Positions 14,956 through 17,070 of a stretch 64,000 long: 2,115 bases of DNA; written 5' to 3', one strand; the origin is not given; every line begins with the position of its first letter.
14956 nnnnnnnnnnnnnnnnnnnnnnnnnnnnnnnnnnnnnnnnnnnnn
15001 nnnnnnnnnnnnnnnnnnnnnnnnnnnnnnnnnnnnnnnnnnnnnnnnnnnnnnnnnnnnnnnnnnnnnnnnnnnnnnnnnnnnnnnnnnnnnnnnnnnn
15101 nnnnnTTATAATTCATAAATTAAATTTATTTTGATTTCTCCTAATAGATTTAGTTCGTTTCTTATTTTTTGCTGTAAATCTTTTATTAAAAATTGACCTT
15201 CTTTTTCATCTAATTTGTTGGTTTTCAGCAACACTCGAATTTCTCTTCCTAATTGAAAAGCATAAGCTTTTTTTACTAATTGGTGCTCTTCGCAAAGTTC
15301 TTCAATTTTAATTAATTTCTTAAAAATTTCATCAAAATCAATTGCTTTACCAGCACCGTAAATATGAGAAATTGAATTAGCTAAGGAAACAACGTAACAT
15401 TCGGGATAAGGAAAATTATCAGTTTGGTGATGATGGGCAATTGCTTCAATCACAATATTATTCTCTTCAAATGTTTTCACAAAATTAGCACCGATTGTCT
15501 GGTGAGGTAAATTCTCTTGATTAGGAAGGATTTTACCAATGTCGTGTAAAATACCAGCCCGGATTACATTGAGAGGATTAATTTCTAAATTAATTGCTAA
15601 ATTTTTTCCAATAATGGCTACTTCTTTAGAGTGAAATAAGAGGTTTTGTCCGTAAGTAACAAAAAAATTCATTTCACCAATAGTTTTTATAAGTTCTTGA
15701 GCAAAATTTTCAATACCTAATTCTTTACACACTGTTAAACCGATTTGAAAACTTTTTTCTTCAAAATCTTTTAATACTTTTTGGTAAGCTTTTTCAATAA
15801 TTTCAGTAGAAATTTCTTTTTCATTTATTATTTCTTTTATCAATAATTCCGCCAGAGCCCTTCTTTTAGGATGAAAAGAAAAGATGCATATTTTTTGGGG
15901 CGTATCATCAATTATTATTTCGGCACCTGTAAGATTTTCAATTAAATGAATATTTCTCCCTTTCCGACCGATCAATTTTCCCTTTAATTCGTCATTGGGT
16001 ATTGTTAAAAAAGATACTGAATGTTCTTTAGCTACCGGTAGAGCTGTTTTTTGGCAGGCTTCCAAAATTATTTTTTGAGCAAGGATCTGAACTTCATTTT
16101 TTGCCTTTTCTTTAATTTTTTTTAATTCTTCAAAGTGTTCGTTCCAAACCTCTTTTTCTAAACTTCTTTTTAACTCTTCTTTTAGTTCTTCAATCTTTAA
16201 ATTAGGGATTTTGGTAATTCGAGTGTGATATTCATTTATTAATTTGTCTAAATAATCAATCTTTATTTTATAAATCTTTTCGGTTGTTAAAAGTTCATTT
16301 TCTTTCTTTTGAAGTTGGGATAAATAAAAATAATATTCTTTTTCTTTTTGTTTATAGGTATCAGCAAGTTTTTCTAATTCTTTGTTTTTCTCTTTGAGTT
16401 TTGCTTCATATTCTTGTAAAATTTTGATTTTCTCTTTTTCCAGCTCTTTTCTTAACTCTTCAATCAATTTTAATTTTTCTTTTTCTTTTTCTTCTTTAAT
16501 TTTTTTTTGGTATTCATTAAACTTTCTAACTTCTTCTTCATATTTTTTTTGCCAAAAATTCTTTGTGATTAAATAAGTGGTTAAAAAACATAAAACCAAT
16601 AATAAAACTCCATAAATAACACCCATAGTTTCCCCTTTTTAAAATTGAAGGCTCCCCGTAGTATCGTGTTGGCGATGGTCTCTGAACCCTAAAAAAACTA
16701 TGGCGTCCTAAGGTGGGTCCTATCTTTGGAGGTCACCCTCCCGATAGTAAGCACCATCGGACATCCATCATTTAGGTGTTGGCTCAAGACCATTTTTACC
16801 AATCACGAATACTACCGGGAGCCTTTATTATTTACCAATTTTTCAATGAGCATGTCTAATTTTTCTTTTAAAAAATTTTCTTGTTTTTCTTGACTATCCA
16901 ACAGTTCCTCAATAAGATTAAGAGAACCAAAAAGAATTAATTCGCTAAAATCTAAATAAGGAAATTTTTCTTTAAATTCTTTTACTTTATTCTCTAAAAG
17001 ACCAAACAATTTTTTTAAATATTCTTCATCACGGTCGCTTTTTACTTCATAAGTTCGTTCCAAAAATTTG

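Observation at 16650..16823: GC-rich rod-like structured RNA between zapA and rny: candidate 6S RNA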

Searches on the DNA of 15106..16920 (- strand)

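Call 4: search_rna_families(source=window, start=16550, end=16920, threshold=evalue, max_evalue=10, show_alignments=5)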
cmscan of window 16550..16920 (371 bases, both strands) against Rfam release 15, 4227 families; matches with E-value up to 10: 6.
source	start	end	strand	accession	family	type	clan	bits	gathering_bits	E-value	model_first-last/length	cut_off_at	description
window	16649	16823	-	RF00013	6S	Gene;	-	40.8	46.4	4.8e-07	1-187/187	no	6S / SsrS RNA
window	16624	16658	-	RF03084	DUF2815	Gene; sRNA;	-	16.3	41.2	2.3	1-62/62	no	DUF2815 RNA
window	16690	16760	+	RF02508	Atu_Ti4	Gene; sRNA;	-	13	40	7.4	1-107/107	no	Rhizobiales sRNA Atu_Ti4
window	16841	16920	+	RF02546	LSU_trypano_mito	Gene; rRNA;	CL00112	11.1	60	4.5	1-114/561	3'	Trypanosomatid mitochondrial large subunit ribosomal RNA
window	16848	16893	-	RF01675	CrcZ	Gene; sRNA;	-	10.5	95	1.1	1-398/398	no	Pseudomonas sRNA CrcZ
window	16569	16657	+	RF02546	LSU_trypano_mito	Gene; rRNA;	CL00112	9.8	60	9.8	185-561/561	no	Trypanosomatid mitochondrial large subunit ribosomal RNA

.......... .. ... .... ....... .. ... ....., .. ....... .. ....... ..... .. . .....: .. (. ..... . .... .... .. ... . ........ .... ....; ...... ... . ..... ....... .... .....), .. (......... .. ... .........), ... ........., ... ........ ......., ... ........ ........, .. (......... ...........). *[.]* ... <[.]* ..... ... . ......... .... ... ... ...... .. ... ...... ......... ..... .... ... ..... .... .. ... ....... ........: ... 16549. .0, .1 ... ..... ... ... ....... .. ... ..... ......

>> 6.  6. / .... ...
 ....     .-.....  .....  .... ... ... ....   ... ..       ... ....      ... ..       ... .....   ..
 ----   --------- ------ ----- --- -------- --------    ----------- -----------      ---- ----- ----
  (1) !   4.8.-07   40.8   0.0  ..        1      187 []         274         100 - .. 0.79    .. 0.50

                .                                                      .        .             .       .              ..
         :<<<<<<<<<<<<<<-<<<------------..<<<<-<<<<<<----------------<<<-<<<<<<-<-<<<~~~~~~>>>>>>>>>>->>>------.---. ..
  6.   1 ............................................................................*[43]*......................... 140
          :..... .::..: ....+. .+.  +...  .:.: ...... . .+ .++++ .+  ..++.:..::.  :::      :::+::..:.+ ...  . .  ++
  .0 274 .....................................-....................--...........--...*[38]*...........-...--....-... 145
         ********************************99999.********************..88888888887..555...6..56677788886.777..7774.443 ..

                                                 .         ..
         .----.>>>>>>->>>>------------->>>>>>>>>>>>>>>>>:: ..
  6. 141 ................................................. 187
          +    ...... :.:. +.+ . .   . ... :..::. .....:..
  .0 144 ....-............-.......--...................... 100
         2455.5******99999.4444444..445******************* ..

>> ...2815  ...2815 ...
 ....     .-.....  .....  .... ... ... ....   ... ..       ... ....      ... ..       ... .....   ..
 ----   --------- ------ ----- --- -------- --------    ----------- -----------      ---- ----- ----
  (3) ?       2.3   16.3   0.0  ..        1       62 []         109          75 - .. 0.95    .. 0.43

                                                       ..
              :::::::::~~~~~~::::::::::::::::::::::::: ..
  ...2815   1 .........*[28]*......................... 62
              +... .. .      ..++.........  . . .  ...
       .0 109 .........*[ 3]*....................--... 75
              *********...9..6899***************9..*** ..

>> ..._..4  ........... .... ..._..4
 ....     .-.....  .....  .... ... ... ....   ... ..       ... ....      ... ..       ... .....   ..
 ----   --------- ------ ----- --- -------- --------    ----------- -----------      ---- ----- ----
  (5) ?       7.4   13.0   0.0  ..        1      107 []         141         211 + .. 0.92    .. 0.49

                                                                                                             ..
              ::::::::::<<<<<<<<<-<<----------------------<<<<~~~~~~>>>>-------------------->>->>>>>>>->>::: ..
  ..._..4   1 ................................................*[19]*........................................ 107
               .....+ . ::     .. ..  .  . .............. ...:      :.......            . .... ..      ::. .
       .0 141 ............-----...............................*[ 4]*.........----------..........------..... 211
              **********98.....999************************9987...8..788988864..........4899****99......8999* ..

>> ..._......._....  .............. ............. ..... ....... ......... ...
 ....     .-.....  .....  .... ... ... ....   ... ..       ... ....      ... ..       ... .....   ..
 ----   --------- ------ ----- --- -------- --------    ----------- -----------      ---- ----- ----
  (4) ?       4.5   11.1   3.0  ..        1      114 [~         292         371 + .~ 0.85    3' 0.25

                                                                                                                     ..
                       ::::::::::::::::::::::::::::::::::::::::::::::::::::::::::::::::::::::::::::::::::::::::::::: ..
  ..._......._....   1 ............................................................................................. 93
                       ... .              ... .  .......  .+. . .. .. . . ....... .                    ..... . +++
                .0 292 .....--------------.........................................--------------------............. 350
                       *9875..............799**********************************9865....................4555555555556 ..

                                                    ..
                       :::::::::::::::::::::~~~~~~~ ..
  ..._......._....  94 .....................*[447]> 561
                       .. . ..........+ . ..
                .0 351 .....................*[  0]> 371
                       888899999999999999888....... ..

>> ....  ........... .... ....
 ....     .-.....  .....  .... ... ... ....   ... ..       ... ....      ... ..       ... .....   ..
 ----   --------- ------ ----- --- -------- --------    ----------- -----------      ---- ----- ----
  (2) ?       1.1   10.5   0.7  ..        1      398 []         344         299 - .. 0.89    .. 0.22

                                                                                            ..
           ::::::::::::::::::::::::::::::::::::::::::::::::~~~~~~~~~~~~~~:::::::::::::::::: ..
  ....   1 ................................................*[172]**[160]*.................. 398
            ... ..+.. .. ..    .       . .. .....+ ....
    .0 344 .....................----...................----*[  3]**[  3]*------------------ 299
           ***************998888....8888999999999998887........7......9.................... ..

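Call 21: search_rna_families(sources=[L001, L003, L004, L005, L006, L007, L008, L009, L010], threshold=evalue, max_evalue=0.01)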
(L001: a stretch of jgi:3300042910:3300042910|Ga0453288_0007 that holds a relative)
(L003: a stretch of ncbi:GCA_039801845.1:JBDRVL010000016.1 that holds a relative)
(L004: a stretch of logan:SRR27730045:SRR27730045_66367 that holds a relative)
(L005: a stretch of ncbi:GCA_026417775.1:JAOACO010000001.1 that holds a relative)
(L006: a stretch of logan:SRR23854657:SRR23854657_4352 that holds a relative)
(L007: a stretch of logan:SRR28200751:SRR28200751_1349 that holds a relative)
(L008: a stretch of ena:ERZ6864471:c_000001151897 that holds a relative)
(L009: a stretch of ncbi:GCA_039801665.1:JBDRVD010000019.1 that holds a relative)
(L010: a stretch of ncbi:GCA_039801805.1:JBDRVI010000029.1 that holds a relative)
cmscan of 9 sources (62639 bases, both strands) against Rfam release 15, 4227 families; matches with E-value up to 0.01: 9.
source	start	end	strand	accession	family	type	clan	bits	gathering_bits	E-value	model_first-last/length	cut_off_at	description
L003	2810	2986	+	RF00013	6S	Gene;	-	49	46.4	9e-07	1-187/187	no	6S / SsrS RNA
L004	249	425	+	RF00013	6S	Gene;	-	49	46.4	9e-07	1-187/187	no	6S / SsrS RNA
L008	2801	2978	+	RF00013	6S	Gene;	-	43.2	46.4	2.2e-05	1-187/187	no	6S / SsrS RNA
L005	2803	2980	+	RF00013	6S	Gene;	-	42.2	46.4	3.7e-05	1-187/187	no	6S / SsrS RNA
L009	2796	2972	+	RF00013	6S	Gene;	-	41.1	46.4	6.9e-05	1-187/187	no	6S / SsrS RNA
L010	2796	2972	+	RF00013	6S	Gene;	-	41.1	46.4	6.9e-05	1-187/187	no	6S / SsrS RNA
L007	2802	2977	+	RF00013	6S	Gene;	-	39.2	46.4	0.00019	1-187/187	no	6S / SsrS RNA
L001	2803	2978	+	RF00013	6S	Gene;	-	38.9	46.4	0.00022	1-187/187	no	6S / SsrS RNA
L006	325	503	+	RF00013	6S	Gene;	-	37.2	46.4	0.00056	1-187/187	no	6S / SsrS RNA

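Call 38: build_rna_model(alignment_id=A3)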
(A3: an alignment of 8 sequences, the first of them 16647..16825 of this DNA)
Model R1 built from alignment A3 (8 sequences, 186 columns); structure: RNAalifold consensus.
model positions 180; base pairs 58; branch points 0; effective number of sequences 0.72; information 0.59 bits per position. Calibrated on 0.2 Mb of random sequence (short: E-values are rough).
structure used (alignment columns):
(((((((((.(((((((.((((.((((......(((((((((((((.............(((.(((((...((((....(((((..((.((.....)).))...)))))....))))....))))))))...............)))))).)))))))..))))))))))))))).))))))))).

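Call 39: search_with_rna_model(model_id=R1, sources=[window, L011, L012, L013, L014, L015, L016, L017, L018, L019, L020, L021, L022, L023, L024, L025, L026, L027, L028, L029, L030, L031, L032, L033, L034, L035, L036, L037, L038, L039, L040, L041, L042, L043, L044, L045, L046, L047, L048, L049, L050, L051, L052, L053, L054, L055, L056, L057, L058, L059, L060, L061, L062, L063, L064, L065, L066, L067, L068, L069, L070, L071, L072, L073, L074, L075, L076, L077, L078, L079, L080, L081, L082, L083, L084, L085, L086, L087, L088, L089, L090], max_evalue=1)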
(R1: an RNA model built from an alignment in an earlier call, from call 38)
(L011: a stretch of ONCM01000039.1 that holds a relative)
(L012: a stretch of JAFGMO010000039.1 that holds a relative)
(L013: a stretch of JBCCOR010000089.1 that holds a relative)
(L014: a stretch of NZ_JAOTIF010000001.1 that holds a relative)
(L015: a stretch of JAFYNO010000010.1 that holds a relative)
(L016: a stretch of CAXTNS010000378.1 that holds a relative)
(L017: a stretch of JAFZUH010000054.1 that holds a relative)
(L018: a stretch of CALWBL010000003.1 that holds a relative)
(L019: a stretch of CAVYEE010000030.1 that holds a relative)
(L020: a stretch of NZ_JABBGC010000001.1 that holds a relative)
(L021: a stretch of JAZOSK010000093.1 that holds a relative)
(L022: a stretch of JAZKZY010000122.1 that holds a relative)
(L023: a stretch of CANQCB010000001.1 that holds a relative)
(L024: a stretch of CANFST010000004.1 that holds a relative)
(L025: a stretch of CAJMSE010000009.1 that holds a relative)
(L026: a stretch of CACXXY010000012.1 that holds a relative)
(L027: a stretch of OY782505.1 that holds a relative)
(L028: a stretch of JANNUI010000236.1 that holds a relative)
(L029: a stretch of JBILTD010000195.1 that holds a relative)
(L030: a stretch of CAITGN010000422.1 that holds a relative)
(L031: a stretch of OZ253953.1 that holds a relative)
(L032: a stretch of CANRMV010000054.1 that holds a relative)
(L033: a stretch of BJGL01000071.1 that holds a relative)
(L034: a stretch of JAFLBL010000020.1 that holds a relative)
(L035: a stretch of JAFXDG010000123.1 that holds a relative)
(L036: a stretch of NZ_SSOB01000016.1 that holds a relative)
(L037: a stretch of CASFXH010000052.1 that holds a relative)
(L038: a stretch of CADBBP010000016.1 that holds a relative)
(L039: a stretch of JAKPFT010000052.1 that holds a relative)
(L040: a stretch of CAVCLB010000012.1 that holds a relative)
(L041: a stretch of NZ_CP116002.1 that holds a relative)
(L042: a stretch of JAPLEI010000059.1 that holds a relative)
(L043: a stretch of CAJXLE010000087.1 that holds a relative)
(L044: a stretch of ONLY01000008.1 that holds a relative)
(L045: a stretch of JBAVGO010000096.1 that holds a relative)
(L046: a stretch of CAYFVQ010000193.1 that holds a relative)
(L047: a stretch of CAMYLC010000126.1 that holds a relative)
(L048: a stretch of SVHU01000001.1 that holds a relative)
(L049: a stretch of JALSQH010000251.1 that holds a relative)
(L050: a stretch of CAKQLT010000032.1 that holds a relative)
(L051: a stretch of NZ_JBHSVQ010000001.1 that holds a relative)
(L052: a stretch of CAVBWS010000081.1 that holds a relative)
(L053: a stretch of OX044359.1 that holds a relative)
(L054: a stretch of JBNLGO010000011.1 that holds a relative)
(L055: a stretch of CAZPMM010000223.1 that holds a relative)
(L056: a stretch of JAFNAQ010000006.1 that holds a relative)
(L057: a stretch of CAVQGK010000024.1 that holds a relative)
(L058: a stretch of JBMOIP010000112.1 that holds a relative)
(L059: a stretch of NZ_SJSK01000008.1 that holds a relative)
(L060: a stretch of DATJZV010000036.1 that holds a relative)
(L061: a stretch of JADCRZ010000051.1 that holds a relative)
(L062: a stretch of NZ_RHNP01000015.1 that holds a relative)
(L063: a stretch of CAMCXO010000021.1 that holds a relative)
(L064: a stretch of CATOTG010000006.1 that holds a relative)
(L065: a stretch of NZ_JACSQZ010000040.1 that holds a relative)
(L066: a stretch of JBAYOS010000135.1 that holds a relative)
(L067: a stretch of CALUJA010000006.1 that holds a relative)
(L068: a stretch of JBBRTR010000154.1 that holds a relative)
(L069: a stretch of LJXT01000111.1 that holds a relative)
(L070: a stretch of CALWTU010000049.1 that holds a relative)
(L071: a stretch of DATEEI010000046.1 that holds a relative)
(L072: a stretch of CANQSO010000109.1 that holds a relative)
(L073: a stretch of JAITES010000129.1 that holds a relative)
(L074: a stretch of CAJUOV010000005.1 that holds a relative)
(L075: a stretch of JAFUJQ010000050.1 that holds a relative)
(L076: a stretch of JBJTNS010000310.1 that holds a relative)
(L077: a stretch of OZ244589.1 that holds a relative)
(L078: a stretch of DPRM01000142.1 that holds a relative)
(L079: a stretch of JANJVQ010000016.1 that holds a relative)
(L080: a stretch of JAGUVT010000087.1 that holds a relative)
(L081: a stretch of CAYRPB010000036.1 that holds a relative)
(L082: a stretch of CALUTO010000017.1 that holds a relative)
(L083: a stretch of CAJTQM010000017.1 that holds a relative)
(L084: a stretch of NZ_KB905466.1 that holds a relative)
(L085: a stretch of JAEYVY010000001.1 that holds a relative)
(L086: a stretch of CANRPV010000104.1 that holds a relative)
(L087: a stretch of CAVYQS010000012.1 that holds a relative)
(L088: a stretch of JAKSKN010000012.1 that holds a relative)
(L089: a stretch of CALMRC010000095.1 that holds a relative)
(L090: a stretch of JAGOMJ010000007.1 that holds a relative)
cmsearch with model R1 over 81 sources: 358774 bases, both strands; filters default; matches with E-value up to 1: 5.
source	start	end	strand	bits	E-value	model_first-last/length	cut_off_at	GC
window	16647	16825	-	212.9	2.7e-55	1-180/180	no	0.49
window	16648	16826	+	72.5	2.8e-17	1-180/180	no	0.49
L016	468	658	+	31.8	2.9e-06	1-180/180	no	0.6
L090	747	942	+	27.8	3.5e-05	1-180/180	no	0.48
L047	873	1064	+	25.8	0.00012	1-180/180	no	0.58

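Call 40: search_rna_families(sources=[L012, L013, L016, L047, L064, L071, L060, L080, L090, L039, L049, L027, L052, L073, L089, L011, L014, L053], threshold=evalue, max_evalue=0.05)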
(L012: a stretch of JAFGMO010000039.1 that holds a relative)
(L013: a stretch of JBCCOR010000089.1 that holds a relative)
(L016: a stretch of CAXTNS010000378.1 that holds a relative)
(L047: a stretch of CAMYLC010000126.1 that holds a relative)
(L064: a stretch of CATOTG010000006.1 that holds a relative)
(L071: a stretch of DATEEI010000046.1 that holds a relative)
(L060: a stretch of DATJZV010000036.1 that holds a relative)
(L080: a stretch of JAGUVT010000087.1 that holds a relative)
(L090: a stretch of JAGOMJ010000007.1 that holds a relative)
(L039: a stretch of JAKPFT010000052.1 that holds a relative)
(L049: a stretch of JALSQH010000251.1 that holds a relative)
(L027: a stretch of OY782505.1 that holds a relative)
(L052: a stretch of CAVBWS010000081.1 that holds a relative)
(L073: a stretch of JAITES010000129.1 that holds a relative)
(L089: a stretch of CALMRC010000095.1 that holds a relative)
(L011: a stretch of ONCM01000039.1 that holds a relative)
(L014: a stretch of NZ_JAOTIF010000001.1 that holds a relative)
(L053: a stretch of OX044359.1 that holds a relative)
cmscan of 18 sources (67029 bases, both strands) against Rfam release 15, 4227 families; matches with E-value up to 0.05: 7.
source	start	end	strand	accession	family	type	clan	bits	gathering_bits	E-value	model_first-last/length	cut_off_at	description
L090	746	943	+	RF00013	6S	Gene;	-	91.7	46.4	6.6e-17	1-187/187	no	6S / SsrS RNA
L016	470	656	+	RF00013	6S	Gene;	-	82.8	46.4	8.5e-15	1-187/187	no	6S / SsrS RNA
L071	956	1137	+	RF00013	6S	Gene;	-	79.2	46.4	6.2e-14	1-187/187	no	6S / SsrS RNA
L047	875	1062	+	RF00013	6S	Gene;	-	72.6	46.4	2.3e-12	1-187/187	no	6S / SsrS RNA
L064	709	895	+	RF00013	6S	Gene;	-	72.3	46.4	2.7e-12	1-187/187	no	6S / SsrS RNA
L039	2825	2898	+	RF00005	tRNA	Gene; tRNA;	CL00001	67.5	29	1.6e-12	1-71/71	no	tRNA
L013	780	976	+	RF00013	6S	Gene;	-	54.2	46.4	5.4e-08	1-187/187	no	6S / SsrS RNA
